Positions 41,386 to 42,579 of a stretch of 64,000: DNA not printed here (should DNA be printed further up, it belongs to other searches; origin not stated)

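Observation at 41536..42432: A 190-aa unknown domain fused to a C-terminal HU/IHF-fold DNA-binding domain and an acidic tail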

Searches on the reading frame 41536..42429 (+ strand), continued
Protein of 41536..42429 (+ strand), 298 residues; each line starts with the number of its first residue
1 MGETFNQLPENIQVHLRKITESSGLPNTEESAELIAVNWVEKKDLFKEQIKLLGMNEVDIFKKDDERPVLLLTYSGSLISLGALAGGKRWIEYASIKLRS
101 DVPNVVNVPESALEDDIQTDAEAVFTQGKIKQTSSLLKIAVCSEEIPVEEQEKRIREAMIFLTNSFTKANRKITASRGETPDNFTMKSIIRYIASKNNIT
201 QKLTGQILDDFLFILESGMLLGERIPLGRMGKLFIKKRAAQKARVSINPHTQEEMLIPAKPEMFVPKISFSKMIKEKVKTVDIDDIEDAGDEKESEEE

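Call 15: find_related_loci(query=A1, collection=genome_contigs, flank=6000)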
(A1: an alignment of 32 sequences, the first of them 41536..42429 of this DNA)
Query A1 (298 aa) in genome_contigs; peptide patterns used: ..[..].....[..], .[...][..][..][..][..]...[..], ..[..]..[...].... (x = any residue, [..] = any of these).
227 stretches matched a pattern; 153 encode a relative of the query (tblastn E <= 1e-3); the best 80 are kept; 80 distinct loci.
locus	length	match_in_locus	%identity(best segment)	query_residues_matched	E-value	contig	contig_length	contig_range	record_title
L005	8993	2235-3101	78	1-289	7e-149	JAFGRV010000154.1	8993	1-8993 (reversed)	MAG: Spirochaetales bacterium isolate Zod_Metabat.855 k87_2355109, whole genome shotgun sequence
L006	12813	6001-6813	62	7-277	8e-111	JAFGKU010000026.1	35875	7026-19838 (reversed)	MAG: Spirochaetales bacterium isolate Zod_Metabat.353 k87_2050669, whole genome shotgun sequence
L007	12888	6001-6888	56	1-296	2e-109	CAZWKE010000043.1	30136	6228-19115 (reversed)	MAG TPA_asm: uncultured Spirochaetaceae bacterium isolate binchicken_co151_536 genome assembly, contig: NODE_1967_length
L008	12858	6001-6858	56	1-286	4e-104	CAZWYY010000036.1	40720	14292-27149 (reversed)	MAG TPA_asm: uncultured Spirochaetaceae bacterium isolate SRP214966_co4_496 genome assembly, contig: NODE_594_length_407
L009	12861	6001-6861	53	1-287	1e-102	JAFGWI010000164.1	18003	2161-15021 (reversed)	MAG: Spirochaetales bacterium isolate ZodW_Metabat.242 k87_11906163, whole genome shotgun sequence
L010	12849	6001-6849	55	1-283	4e-102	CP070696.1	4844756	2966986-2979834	MAG: Spirochaetaceae bacterium isolate bin59 chromosome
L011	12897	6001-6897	54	1-297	4e-102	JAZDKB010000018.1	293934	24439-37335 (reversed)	MAG: Spirochaetota bacterium isolate MEGAHIT-group-0.510 k141_20455038, whole genome shotgun sequence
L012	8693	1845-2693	57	3-285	4e-102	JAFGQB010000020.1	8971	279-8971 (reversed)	MAG: Spirochaetes bacterium isolate Zod_Metabat.719 k87_348323, whole genome shotgun sequence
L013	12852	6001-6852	55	1-284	5e-102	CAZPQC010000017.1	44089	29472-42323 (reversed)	MAG TPA_asm: uncultured Spirochaetaceae bacterium isolate binchicken_co34_125 genome assembly, contig: NODE_1107_length_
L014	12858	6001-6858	55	1-286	2e-101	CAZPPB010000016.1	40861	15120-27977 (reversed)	MAG TPA_asm: uncultured Spirochaetaceae bacterium isolate binchicken_co129_744 genome assembly, contig: NODE_2372_length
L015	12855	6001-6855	53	1-285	2e-100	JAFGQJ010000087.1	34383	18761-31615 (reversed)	MAG: Spirochaetales bacterium isolate Zod_Metabat.745 k87_1128324, whole genome shotgun sequence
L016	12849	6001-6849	54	1-283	5e-99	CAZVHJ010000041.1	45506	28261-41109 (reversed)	MAG TPA_asm: uncultured Spirochaetaceae bacterium isolate binchicken_co178_254 genome assembly, contig: NODE_1306_length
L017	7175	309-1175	52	3-290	2e-98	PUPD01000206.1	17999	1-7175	MAG: Spirochaetaceae bacterium isolate B1Sed10_113R1 B1-Sed10-C3359, whole genome shotgun sequence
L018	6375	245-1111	52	3-290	5e-98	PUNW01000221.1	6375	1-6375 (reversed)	MAG: Spirochaetaceae bacterium isolate B1Sed10_166 B1-Sed10-C19294, whole genome shotgun sequence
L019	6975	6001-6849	53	1-283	3e-98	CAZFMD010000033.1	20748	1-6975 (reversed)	MAG TPA_asm: uncultured Spirochaetaceae bacterium isolate binchicken_co334_238 genome assembly, contig: NODE_4364_length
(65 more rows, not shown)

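Call 16: predict_structure(alignment_id=A1)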
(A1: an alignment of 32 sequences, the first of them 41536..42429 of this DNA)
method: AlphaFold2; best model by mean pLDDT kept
length: 298 residues; sequences in the alignment: 32
mean_pLDDT: 82.7   pTM: 0.57
mean pLDDT of the five models: 82.7, 82.6, 82.5, 72.0, 66.4
residues with pLDDT >= 90: 92; 70-90: 173; 50-70: 18; < 50: 15
segments of 3 or more residues with pLDDT < 50: 285-298
pLDDT, mean of each block of 10 residues (from residue 1): 78 83 77 88 94 94 94 92 92 83 83 91 84 87 94 94 90 62 74 82 89 81 82 85 85 86 85 81 47 31
secondary structure, 60 per line:
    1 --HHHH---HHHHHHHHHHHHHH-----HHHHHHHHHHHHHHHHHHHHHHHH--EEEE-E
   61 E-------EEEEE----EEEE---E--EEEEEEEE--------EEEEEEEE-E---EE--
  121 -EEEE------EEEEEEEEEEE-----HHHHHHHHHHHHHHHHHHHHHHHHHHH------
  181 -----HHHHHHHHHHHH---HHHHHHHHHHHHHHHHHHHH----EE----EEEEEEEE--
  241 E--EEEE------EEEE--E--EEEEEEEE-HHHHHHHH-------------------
elements in order: H3-6 H10-23 H29-52 E55-58 E69-73 E78-81 E88-95 E104-111 E122-125 E132-142 H148-174 H186-197 H201-220 E231-238 E244-247 E254-257 E263-270 H272-279

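Call 36: search_protein_families(library=pfam, proteins=[L001:3951-4991:-, L001:2057-3958:-, L001:1145-2035:-, L001:1-1131:-, L001:5637-6005:+, L001:4999-5529:-], max_evalue=0.01)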
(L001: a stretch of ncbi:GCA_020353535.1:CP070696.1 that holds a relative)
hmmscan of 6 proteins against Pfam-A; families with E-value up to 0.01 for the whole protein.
L001:3951-4991:- (346 aa): 1 family
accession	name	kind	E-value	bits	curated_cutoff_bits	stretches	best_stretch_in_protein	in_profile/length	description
PF00149.33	Metallophos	-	0.00014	22.8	21.5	1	66-295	2-159/191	Calcineurin-like phosphoesterase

L001:2057-3958:- (633 aa): 6 families
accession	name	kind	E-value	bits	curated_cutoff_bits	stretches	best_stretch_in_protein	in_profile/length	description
PF00069.31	Pkinase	-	7.6e-55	186.6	31.7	1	15-262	1-252/263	Protein kinase domain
PF07714.23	PK_Tyr_Ser-Thr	-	8.9e-39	133.8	23.1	1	17-267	3-256/258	Protein tyrosine and serine/threonine kinase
PF03109.22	ABC1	-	7.4e-09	35.5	22.9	1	67-164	126-220/244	ABC1 atypical kinase-like domain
PF01636.29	APH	-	3.3e-05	24.2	23.2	1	113-158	149-197/239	Phosphotransferase enzyme family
PF14531.12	Kinase-like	-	0.00019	21.2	25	1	98-226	132-262/289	Kinase-like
PF12330.14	Haspin_kinase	-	0.00025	20.6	25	1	77-158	175-253/364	Haspin like kinase domain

L001:1145-2035:- (296 aa): 2 families
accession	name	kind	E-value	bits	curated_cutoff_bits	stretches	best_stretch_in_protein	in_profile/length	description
PF16697.10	Yop-YscD_cpl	-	2e-11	44.4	33.2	1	205-291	1-88/94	Inner membrane component of T3SS, cytoplasmic domain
PF00498.31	FHA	-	2.9e-07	31.3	20.7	1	223-287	1-67/67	FHA domain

L001:1-1131:- (377 aa): 2 families
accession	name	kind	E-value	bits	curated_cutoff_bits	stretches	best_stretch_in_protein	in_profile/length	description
PF13519.12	VWA_2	-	9.8e-12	45.9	27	1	98-213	2-107/107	von Willebrand factor type A domain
PF00092.34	VWA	-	4.9e-10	40.3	23.8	1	99-286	4-172/174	von Willebrand factor type A domain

L001:5637-6005:+ (123 aa): 2 families
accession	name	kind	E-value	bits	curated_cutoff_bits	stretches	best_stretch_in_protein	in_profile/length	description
PF16697.10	Yop-YscD_cpl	-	5.9e-17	62.1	33.2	1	13-100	1-90/94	Inner membrane component of T3SS, cytoplasmic domain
PF00498.31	FHA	-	5.5e-15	56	20.7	1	31-94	1-67/67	FHA domain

L001:4999-5529:- (176 aa): 0 families

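Call 43: fold_search(model_id=the predicted structure, library=pdb)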
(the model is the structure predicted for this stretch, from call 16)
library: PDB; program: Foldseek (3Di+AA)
matches with E <= 10: 593; with E <= 0.001: 24
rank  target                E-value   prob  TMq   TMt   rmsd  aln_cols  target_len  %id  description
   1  3rhi_C                1.2e-05  1.00  0.23  0.66   4.4        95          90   28  DNA-binding protein HU from Bacillus anthracis (released 2011-04-20)
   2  1p71_A                1.5e-05  1.00  0.24  0.68   4.2        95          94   28  Anabaena HU-DNA corcrystal structure (TR3) (released 2003-05-13)
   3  1p51_A                1.7e-05  1.00  0.24  0.70   4.2        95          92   28  Anabaena HU-DNA cocrystal structure (AHU6) (released 2003-05-13)
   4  6lmh_A                1.9e-05  1.00  0.26  0.70   4.6        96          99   22  Structure of an ASFV-derived histone-like protein pA104R (released 2020-05-13)
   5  1p71_B                2.7e-05  1.00  0.24  0.69   4.4        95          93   28  Anabaena HU-DNA corcrystal structure (TR3) (released 2003-05-13)
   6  6lmj_B                3.4e-05  1.00  0.26  0.69   3.7        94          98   22  ASFV pA104R in complex with double-strand DNA (released 2020-05-13)
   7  5lvt_A                4.4e-05  1.00  0.23  0.68   4.6        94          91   26  Structure of HU protein from Lactococcus lactis (released 2017-10-25)
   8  3rhi_A                4.4e-05  1.00  0.21  0.63   4.5        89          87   30  DNA-binding protein HU from Bacillus anthracis (released 2011-04-20)
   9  9a4h_B                5.0e-05  1.00  0.23  0.67   4.8        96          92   25  Integrative model of ACP-DBH1 by crosslinking MS and deep learning (released 2024-09-18)
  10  4qjn_A                8.6e-05  1.00  0.24  0.67   3.9        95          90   27  Crystal structure of apo nucleoid associated protein, SAV1473 (released 2014-12-17)
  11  5l8z                  8.6e-05  1.00  0.23  0.65   5.7        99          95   22  Structure of thermostable DNA-binding HU protein from micoplasma Spiroplasma melliferum (released 2016-06-22)
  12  8flj_F                1.0e-04  1.00  0.23  0.65   4.8        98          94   23  Cas1-Cas2/3 integrase and IHF bound to CRISPR leader, repeat and foreign DNA (released 2023-09-06)
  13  6o8q_B                2.2e-04  1.00  0.23  0.70   5.4        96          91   24  HUaa 19bp SYM DNA pH 4.5 (released 2020-03-18)
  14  2ht0_B                3.1e-04  1.00  0.23  0.65   4.7        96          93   23  IHF bound to doubly nicked DNA (released 2006-11-28)
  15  8flj_E                3.3e-04  1.00  0.24  0.66   4.0        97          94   18  Cas1-Cas2/3 integrase and IHF bound to CRISPR leader, repeat and foreign DNA (released 2023-09-06)
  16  2np2_A                3.4e-04  1.00  0.26  0.66   4.2       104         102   23  Hbb-DNA complex (released 2007-02-27)
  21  3rhi_B                5.1e-04  1.00  0.25  0.74   3.6        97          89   25  DNA-binding protein HU from Bacillus anthracis (released 2011-04-20)
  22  1ihf_B                6.3e-04  1.00  0.23  0.63   4.6        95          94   23  INTEGRATION HOST FACTOR/DNA COMPLEX (released 1997-02-12)
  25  3rhi_D                1.0e-03  1.00  0.24  0.80   3.6        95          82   22  DNA-binding protein HU from Bacillus anthracis (released 2011-04-20)
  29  1ihf_A                1.5e-03  1.00  0.24  0.61   4.4        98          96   17  INTEGRATION HOST FACTOR/DNA COMPLEX (released 1997-02-12)
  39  1riy                  2.0e-02  1.00  0.22  0.86   1.8        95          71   24  HU mutant V42I from Thermotoga maritima (released 2004-12-07)
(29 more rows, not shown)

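Call 65: search_protein_families(library=padloc, proteins=[window:41536-42429:+, L001:4999-5529:-, L001:3951-4991:-, L001:2057-3958:-, L001:1145-2035:-, L001:1-1131:-], max_evalue=0.001)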
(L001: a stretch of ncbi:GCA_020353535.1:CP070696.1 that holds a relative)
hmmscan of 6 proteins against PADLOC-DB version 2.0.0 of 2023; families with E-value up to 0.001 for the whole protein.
window:41536-42429:+ (298 aa): 0 families

L001:4999-5529:- (176 aa): 0 families

L001:3951-4991:- (346 aa): 0 families

L001:2057-3958:- (633 aa): 35 families (the best 25 are shown)
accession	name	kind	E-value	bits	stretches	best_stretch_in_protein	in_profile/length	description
PDLC04042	PD-T4-6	-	2.9e-82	274.6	1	9-281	5-278/292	-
PDLC04060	PD-T4-6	-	1.9e-76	255.9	1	13-274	8-268/486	-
PDLC04053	PD-T4-6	-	4.9e-76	254.1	1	8-284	4-280/311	-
PDLC04043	PD-T4-6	-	1.3e-74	249.9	1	8-277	10-279/452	-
PDLC04138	mad6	-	1.7e-74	249.9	1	3-278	41-316/659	mads_6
PDLC04061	PD-T4-6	-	6.9e-74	248.2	1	7-276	10-284/510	-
PDLC04047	PD-T4-6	-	7.9e-73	243.4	1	7-297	4-294/327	-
PDLC04054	PD-T4-6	-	3.4e-71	238.5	1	12-286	9-284/347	-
PDLC04064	PD-T4-6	-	9.7e-67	223.5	1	3-283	10-288/369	-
PDLC04057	PD-T4-6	-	8.6e-64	214.2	1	13-277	8-272/443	-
PDLC04039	PD-T4-6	-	2.7e-63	212.6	1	7-280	8-280/458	-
PDLC04052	PD-T4-6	-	4.3e-62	208.9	1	8-278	4-279/496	-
PDLC04048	PD-T4-6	-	1.9e-59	199.9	1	13-273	10-270/354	-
PDLC04041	PD-T4-6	-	3.2e-59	199.3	1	12-271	27-289/443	-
PDLC04040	PD-T4-6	-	8.2e-56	187.9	1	21-273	2-263/547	-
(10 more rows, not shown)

L001:1145-2035:- (296 aa): 0 families

L001:1-1131:- (377 aa): 0 families

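Call 69: find_encoding_contigs(protein=P0002, flank=3000, max_places=2)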
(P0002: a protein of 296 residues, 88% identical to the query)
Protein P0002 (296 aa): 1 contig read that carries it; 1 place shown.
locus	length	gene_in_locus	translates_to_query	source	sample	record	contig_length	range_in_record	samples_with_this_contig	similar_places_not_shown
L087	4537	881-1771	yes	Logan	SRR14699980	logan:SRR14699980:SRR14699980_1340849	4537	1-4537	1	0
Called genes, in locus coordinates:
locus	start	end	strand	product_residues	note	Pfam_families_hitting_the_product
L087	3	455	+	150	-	?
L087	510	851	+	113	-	PF16697:Yop-YscD_cpl, PF00498:FHA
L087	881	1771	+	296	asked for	PF00216:Bac_DNA_binding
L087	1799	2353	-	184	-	-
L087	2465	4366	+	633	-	PF00501:AMP-binding, PF23562:AMP-binding_C_3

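Call 70: find_encoding_contigs(protein=P0003, flank=4000, max_places=2)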
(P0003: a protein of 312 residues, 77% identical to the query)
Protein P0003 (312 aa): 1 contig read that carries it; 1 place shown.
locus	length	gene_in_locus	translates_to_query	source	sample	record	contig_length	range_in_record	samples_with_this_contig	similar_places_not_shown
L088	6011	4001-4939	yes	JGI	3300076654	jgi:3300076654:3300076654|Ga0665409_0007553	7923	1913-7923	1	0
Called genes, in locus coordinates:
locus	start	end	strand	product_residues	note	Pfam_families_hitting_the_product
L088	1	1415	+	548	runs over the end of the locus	PF13174:TPR_6 (faint)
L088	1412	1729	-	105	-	PF01740:STAS, PF13466:STAS_2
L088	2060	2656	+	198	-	PF04167:DUF402 (weak)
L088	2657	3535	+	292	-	PF05116:S6PP (faint), PF08282:Hydrolase_3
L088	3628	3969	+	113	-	PF16697:Yop-YscD_cpl, PF00498:FHA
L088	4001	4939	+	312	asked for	PF00216:Bac_DNA_binding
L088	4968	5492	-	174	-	-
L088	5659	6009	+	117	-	?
